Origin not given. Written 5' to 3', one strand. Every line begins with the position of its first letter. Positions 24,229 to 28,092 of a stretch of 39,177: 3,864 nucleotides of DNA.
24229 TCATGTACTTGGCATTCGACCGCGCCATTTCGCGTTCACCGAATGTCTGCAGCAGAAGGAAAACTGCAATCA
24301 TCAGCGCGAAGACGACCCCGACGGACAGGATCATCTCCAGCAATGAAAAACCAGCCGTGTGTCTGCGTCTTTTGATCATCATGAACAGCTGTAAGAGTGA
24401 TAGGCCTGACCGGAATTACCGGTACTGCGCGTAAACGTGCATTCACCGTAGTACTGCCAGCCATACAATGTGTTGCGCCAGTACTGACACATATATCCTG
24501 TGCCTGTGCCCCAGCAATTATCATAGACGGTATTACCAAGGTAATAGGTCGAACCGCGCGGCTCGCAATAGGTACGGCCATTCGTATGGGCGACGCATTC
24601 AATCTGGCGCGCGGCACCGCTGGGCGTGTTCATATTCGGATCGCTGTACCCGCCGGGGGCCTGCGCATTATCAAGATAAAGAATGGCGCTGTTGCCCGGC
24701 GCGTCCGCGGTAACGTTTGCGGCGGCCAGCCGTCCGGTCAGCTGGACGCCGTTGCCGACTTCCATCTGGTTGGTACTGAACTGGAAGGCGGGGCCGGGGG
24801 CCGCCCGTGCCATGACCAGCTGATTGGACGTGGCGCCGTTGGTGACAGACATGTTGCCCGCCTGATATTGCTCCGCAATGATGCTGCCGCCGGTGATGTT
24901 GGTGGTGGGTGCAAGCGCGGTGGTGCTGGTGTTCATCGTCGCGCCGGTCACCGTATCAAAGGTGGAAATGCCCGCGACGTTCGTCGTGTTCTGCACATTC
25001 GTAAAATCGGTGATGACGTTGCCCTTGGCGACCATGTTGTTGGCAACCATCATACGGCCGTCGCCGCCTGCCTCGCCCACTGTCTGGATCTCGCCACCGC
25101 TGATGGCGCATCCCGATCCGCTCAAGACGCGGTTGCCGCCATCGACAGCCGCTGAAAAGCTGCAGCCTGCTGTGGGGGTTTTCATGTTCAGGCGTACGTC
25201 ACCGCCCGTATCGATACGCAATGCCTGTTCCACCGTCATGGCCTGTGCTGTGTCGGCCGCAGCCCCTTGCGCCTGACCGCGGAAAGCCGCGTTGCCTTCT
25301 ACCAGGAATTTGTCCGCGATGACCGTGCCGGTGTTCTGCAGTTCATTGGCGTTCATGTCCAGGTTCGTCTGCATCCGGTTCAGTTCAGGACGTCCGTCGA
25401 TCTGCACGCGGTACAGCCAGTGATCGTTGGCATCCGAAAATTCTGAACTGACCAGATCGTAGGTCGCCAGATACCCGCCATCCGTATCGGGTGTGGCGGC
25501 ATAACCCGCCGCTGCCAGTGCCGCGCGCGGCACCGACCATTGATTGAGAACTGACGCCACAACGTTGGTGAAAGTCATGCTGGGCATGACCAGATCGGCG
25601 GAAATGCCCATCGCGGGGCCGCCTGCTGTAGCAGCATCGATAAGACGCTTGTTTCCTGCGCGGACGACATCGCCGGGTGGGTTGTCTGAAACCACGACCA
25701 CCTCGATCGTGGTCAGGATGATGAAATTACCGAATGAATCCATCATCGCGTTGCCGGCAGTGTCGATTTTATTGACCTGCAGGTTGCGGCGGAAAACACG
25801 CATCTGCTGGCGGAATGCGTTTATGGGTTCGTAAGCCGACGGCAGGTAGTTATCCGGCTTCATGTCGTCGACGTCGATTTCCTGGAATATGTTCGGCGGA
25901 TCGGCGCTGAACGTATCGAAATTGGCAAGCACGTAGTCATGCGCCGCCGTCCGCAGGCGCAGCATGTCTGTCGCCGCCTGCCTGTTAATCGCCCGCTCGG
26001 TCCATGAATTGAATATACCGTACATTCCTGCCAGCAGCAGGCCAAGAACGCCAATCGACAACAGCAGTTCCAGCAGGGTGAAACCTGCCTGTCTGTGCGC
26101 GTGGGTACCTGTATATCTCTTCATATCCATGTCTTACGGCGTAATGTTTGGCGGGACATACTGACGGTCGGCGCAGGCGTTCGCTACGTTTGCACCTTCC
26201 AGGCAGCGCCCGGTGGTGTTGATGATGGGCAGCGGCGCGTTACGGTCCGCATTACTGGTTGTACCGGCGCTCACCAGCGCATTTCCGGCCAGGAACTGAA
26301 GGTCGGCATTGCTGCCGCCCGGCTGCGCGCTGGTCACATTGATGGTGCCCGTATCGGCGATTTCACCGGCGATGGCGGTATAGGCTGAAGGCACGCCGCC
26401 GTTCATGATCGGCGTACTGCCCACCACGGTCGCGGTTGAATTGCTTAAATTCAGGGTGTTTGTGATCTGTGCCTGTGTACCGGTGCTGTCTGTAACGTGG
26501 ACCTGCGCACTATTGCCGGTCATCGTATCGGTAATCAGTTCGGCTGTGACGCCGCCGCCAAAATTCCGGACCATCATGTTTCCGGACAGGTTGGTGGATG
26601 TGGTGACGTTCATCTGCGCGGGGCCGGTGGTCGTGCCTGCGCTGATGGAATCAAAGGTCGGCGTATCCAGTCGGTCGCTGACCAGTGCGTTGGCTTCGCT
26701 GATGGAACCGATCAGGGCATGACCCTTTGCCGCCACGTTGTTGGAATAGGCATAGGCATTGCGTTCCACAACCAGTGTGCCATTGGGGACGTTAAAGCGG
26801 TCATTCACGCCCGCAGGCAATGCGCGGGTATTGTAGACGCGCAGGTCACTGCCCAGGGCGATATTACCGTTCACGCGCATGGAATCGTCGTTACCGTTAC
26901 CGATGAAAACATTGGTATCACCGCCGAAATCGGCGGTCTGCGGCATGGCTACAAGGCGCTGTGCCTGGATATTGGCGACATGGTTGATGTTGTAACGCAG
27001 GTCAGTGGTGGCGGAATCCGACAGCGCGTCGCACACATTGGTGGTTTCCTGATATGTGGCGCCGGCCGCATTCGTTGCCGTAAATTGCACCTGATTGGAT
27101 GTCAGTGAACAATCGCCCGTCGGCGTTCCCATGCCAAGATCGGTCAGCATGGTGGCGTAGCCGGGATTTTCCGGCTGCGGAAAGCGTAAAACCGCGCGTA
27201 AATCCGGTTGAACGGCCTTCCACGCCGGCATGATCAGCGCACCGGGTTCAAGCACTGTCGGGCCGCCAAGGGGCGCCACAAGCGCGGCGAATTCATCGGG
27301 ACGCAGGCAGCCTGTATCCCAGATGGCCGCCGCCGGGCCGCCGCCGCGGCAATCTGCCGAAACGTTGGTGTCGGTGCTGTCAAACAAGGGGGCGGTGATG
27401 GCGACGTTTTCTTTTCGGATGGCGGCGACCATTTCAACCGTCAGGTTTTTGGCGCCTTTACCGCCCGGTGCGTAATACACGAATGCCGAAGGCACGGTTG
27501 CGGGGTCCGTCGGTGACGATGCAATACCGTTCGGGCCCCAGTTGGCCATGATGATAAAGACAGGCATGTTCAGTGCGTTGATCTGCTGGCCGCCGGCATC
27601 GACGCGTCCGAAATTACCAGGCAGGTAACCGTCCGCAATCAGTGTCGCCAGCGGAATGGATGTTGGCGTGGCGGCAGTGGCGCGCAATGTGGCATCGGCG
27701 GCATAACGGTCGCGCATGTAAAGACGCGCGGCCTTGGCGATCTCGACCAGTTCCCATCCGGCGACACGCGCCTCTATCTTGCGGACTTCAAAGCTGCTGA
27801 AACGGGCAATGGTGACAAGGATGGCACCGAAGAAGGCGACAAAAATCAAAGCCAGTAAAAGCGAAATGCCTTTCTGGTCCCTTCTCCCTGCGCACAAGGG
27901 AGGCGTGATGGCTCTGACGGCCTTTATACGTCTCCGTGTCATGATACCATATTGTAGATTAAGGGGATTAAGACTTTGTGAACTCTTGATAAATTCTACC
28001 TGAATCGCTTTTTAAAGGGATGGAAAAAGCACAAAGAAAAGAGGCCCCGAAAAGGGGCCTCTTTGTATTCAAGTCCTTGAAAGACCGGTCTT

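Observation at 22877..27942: Three tandem, translationally coupled giant PilV-like pilins instead of one shufflon-variable adhesin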

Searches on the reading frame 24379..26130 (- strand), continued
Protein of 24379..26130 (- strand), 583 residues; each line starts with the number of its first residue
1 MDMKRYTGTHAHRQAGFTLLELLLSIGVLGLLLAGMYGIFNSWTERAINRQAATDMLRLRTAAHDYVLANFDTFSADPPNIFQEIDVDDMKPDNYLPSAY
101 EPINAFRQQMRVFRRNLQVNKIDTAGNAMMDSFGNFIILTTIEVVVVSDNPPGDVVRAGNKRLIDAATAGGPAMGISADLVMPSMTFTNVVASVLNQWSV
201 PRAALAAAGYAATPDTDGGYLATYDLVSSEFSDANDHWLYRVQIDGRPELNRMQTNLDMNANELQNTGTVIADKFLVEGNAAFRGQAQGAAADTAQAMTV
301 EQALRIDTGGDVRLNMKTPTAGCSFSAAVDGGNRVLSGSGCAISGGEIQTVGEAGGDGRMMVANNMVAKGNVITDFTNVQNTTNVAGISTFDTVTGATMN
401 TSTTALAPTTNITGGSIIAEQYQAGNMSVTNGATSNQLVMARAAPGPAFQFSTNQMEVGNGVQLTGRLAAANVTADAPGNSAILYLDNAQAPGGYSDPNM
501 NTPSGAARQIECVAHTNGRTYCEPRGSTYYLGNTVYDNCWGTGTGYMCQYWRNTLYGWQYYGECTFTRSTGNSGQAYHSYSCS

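Call 99: search_protein_families(library=phrogs, proteins=[window:24379-26130:-], max_evalue=0.01)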
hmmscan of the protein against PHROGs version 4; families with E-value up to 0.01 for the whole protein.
window:24379-26130:- (583 aa): 2 families
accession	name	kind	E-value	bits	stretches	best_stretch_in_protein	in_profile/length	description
phrog_36435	-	unknown function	0.0054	17.6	0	77-121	19-64/126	-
phrog_27437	-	unknown function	0.0073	17.5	0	10-61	3-54/140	-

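Call 100: find_encoding_contigs(protein=P0020, flank=8000, max_places=1)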
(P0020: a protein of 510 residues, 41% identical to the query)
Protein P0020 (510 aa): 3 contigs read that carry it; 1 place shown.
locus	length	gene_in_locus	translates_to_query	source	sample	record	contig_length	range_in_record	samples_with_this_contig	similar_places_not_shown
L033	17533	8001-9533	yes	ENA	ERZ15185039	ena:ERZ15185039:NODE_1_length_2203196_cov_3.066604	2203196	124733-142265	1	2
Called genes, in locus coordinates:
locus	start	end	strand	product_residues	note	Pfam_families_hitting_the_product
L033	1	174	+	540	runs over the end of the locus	PF07655:Secretin_N_2, PF00263:Secretin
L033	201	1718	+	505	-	PF06864:PAP_PilO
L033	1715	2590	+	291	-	-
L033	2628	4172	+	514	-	PF00437:T2SSE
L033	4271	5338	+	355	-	PF00482:T2SSF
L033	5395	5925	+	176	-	PF07963:N_methyl (faint), PF08805:PilS (weak)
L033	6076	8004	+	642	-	-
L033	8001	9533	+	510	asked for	PF07963:N_methyl (weak), PF04917:Shufflon_N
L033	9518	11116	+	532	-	-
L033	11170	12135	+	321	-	-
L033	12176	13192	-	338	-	-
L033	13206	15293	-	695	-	PF00460:Flg_bb_rod, PF22638:FlgK_D1, PF06429:Flg_bbr_C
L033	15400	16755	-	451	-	-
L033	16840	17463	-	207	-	PF02630:SCO1-SenC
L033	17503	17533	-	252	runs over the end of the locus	PF02562:PhoH, PF13604:AAA_30, PF13245:AAA_19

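Call 101: find_encoding_contigs(protein=P0017, flank=8000, max_places=1)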
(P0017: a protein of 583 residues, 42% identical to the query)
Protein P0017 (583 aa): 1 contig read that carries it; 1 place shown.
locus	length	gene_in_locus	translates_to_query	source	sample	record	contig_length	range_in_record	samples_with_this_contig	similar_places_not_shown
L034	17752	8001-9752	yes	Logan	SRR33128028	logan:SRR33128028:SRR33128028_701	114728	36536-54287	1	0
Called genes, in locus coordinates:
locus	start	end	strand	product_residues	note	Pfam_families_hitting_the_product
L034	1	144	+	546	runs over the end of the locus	PF03958:Secretin_N (faint), PF00263:Secretin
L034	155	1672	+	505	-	PF06864:PAP_PilO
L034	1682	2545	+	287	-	-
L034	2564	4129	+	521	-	PF00437:T2SSE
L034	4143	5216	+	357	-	PF00482:T2SSF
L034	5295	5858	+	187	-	PF08805:PilS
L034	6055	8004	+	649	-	-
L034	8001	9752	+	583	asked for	PF07963:N_methyl, PF04917:Shufflon_N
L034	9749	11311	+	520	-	-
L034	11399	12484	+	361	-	-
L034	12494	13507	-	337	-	-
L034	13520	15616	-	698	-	PF00460:Flg_bb_rod, PF22638:FlgK_D1, PF06429:Flg_bbr_C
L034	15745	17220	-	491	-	-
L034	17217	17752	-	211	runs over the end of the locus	PF02630:SCO1-SenC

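Call 102: find_encoding_contigs(protein=P0014, flank=8000, max_places=1)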
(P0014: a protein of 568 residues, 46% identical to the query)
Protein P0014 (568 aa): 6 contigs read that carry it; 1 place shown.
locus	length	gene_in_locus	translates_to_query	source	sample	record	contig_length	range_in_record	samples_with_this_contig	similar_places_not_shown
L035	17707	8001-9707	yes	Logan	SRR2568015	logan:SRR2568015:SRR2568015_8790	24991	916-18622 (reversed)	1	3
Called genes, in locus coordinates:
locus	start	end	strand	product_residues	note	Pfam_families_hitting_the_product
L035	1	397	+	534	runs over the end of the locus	PF00263:Secretin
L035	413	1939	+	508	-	PF06864:PAP_PilO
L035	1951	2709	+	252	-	-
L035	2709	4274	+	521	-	PF00437:T2SSE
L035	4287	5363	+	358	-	PF00482:T2SSF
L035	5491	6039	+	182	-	PF05307:Bundlin, PF08805:PilS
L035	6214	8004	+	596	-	-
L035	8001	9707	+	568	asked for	PF07963:N_methyl, PF04917:Shufflon_N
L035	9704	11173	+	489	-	-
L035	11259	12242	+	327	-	-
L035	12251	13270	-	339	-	-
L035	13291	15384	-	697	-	PF00460:Flg_bb_rod (faint), PF22638:FlgK_D1, PF06429:Flg_bbr_C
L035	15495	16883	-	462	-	-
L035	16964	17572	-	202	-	PF02630:SCO1-SenC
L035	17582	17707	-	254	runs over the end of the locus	PF02562:PhoH, PF13604:AAA_30, PF13245:AAA_19, PF13401:AAA_22 (weak)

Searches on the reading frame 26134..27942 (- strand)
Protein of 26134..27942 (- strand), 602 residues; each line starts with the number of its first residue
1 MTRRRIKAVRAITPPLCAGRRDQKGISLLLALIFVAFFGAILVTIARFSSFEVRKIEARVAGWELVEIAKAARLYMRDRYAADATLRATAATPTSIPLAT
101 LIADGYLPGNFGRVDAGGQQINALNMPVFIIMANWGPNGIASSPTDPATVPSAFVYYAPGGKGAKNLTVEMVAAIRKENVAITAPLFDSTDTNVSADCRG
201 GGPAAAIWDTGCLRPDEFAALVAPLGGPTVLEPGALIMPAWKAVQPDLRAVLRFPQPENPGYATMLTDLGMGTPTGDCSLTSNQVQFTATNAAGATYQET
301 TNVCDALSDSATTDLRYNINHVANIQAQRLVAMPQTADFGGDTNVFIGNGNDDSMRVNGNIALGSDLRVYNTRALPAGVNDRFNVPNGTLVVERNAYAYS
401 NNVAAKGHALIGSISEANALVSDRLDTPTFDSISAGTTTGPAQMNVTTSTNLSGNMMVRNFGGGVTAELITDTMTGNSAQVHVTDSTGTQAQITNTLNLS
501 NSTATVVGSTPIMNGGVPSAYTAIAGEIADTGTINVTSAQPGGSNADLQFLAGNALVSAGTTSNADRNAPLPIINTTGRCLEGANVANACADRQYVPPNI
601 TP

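Call 3: search_protein_families(library=pfam, proteins=[window:26134-27942:-], max_evalue=0.01)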
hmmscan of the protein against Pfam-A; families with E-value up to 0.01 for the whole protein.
window:26134-27942:- (602 aa): 0 families

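Call 4: search_protein_families(library=ncbifam, proteins=[window:26134-27942:-], max_evalue=0.01)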
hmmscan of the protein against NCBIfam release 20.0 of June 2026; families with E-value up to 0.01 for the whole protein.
window:26134-27942:- (602 aa): 0 families

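Call 14: find_homologous_proteins(query=window:26134-27942:-)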
Query window:26134-27942:- (602 aa): 26 proteins with E <= 0.001 among 8000 candidates.
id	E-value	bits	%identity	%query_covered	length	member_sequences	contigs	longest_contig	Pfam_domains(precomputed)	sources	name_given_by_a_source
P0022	0.0e+0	1322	100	100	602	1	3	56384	-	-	-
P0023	1.7e-240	818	65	99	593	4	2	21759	-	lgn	-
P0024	2.5e-226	771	63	95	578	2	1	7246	-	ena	-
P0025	5.8e-209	713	58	97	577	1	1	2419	-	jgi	jgi:hypothetical protein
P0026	1.9e-174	600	51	99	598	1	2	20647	-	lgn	-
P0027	4.8e-167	575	50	98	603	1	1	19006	-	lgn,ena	-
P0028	2.5e-164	566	51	98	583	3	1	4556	-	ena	-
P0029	5.9e-163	562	51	97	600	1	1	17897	-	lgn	-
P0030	9.9e-163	561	48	97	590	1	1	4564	-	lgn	-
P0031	1.4e-162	560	52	95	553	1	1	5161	-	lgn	-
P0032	5.6e-160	552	50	98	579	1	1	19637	-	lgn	-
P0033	3.0e-158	546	50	98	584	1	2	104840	-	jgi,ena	-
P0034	5.3e-154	532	49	96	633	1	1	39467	-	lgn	-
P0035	7.8e-151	522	47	97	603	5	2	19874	-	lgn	-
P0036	2.3e-149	517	47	96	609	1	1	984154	-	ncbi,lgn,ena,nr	ncbi:MAG: hypothetical protein EBQ96_07160 [Proteobacteria bacterium]|nr:hypothetical protein [Pseud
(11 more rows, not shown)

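Call 24: search_solved_structures(query=A1, max_evalue=1)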
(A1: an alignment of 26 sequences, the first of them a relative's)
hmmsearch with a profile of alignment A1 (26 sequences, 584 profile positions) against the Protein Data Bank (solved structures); distinct sequences matched with E-value up to 1: 1.
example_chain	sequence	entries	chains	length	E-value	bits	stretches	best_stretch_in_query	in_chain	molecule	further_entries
9egp_A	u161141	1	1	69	0.92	11.2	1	15-59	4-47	Geopilin domain 1 protein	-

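Call 42: predict_structure(alignment_id=A1)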
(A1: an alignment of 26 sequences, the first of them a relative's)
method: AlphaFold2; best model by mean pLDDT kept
length: 602 residues; sequences in the alignment: 26
mean_pLDDT: 61.2   pTM: 0.44
mean pLDDT of the five models: 61.2, 60.4, 59.9, 57.8, 53.6
residues with pLDDT >= 90: 69; 70-90: 151; 50-70: 155; < 50: 227
segments of 3 or more residues with pLDDT < 50: 1-21, 247-253, 260-274, 308-311, 313-324, 326-329, 333-352, 393-395, 400-402, 405-407, 413-417, 432-439, 454-456, 462-464, 478-480, 484-489, 494-496, 506-527, 529-602
pLDDT, mean of each block of 10 residues (from residue 1): 39 42 64 85 71 82 92 89 86 92 91 87 92 86 80 92 82 82 79 81 81 89 90 90 61 51 39 52 67 71 53 45 45 41 38 56 56 59 64 53 49 50 54 48 56 53 51 53 48 50 47 39 47 44 37 30 35 29 31 32 34
secondary structure, 60 per line:
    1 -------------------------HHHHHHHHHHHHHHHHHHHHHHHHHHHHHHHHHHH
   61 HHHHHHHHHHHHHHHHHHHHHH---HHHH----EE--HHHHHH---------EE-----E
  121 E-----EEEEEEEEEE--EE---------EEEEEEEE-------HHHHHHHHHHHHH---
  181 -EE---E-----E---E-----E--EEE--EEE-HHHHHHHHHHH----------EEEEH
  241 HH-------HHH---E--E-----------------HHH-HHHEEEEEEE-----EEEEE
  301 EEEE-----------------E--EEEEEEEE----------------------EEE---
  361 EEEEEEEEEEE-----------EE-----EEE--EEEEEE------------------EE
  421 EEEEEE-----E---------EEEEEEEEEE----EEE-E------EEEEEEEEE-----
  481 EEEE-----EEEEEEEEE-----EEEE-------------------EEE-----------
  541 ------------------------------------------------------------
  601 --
elements in order (helices of 4 or more, strands of 3 or more residues): H26-82 H86-89 H98-103 E127-136 E150-157 H165-177 E206-208 E211-213 H215-225 E236-239 E284-290 E296-304 E325-332 E355-357 E361-371 E390-392 E395-400 E419-426 E442-451 E456-458 E467-475 E481-484 E490-498 E504-507 E527-529

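Call 50: fold_search(model_id=the predicted structure, library=pdb)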
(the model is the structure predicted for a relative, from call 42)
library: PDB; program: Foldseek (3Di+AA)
matches with E <= 10: 77; with E <= 0.001: 0
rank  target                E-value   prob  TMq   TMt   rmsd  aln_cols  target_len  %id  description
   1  5dxh_A                1.1e+00  0.03  0.05  0.04  13.9        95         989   10  p110alpha/p85alpha with compound 5 (released 2016-01-27)
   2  7jiu                  1.2e+00  0.04  0.08  0.06  15.2       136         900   10  HUMAN PI3KDELTA IN COMPLEX WITH COMPOUND 2F (released 2021-06-30)
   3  9cmv_A                1.3e+00  0.04  0.07  0.06  15.2       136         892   10  Crystal structure of the KRAS-p110alpha complex in the presence of molecular glue D223 (released 2025-07-23)
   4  7k71                  1.3e+00  0.03  0.06  0.04  13.9        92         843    8  Crystal structure of PI3Kalpha inhibitor 4-0686 (released 2021-01-06)
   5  5i04_A                1.3e+00  0.02  0.06  0.06  16.9       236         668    8  Crystal structure of the orphan region of human endoglin/CD105 (released 2017-06-07)
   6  5dxh_D                1.4e+00  0.03  0.05  0.04  13.9        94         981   11  p110alpha/p85alpha with compound 5 (released 2016-01-27)
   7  8v8i_A                1.5e+00  0.03  0.05  0.04  14.1        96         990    9  PI3Ka H1047R co-crystal structure with inhibitor in cryptic pocket (compound 5). (released 2024-03-20)
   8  8v8i_C                1.5e+00  0.02  0.05  0.04  13.9        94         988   11  PI3Ka H1047R co-crystal structure with inhibitor in cryptic pocket (compound 5). (released 2024-03-20)
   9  9fk5_E                1.5e+00  0.01  0.06  0.10  19.6       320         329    9  Zebrafish Betaglycan Orphan Domain (zfBGo) in complex with TGF-B3 and extracellular domains of TGFBRI and TGFBRII (released 2025-03-12)
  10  8v8h_A                1.6e+00  0.03  0.05  0.04  14.0        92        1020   10  PI3Ka H1047R co-crystal structure with inhibitor in cryptic pocket near H1047R (compound 4). (released 2024-03-20)
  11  5itd_A                1.7e+00  0.02  0.05  0.04  13.1        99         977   11  Crystal structure of PI3K alpha with PI3K delta inhibitor (released 2016-09-07)
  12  8tgd_C                1.7e+00  0.02  0.06  0.04  13.9        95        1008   10  STX-478, a Mutant-Selective, Allosteric Inhibitor bound to H1047R PI3Kalpha (released 2023-09-06)
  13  5sxa_A                1.7e+00  0.02  0.05  0.04  13.1        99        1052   11  Crystal Structure of PI3Kalpha in complex with fragment 10 (released 2017-02-15)
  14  4l2y_A                1.8e+00  0.02  0.05  0.04  13.9        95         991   10  Crystal Structure of p110alpha complexed with niSH2 of p85alpha and compound 9d (released 2014-01-01)
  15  8ts8_A                1.8e+00  0.02  0.06  0.04  13.9        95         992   10  p85alpha/p110alpha heterodimer H1047R mutant (released 2023-11-22)
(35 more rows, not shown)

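Call 84: search_protein_representatives(alignment_id=A1)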
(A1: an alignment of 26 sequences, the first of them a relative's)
Query: 26 sequences, 584 profile positions. Proteins with E-value up to 0.001 (for the whole library): 195; up to 1e-10: 87; up to 1e-30: 84. The best 150 are listed.
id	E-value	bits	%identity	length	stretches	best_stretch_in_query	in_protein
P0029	3.5e-250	848.0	-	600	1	11-584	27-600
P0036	2.3e-246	835.4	-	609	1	2-584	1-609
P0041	2.4e-212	723.1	-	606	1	22-584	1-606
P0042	3.6e-199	679.6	-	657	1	12-584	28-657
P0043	8.4e-187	638.8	-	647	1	8-583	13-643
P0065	3.1e-174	597.3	-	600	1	11-584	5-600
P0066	2.6e-167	574.4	-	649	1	15-584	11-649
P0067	7.0e-164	563.1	-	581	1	9-584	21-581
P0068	1.7e-161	555.2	-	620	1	11-584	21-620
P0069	4.1e-155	534.1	-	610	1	14-584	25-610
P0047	2.4e-133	462.3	-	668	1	9-580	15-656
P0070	1.3e-127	443.3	-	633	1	11-576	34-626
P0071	2.1e-113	396.4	-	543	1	17-562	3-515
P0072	2.9e-113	395.9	-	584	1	13-584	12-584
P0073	4.6e-112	392.0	-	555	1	11-575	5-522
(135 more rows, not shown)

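Call 99: search_protein_families(library=phrogs, proteins=[window:26134-27942:-], max_evalue=0.01)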
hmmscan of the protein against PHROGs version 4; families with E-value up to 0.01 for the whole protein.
window:26134-27942:- (602 aa): 0 families
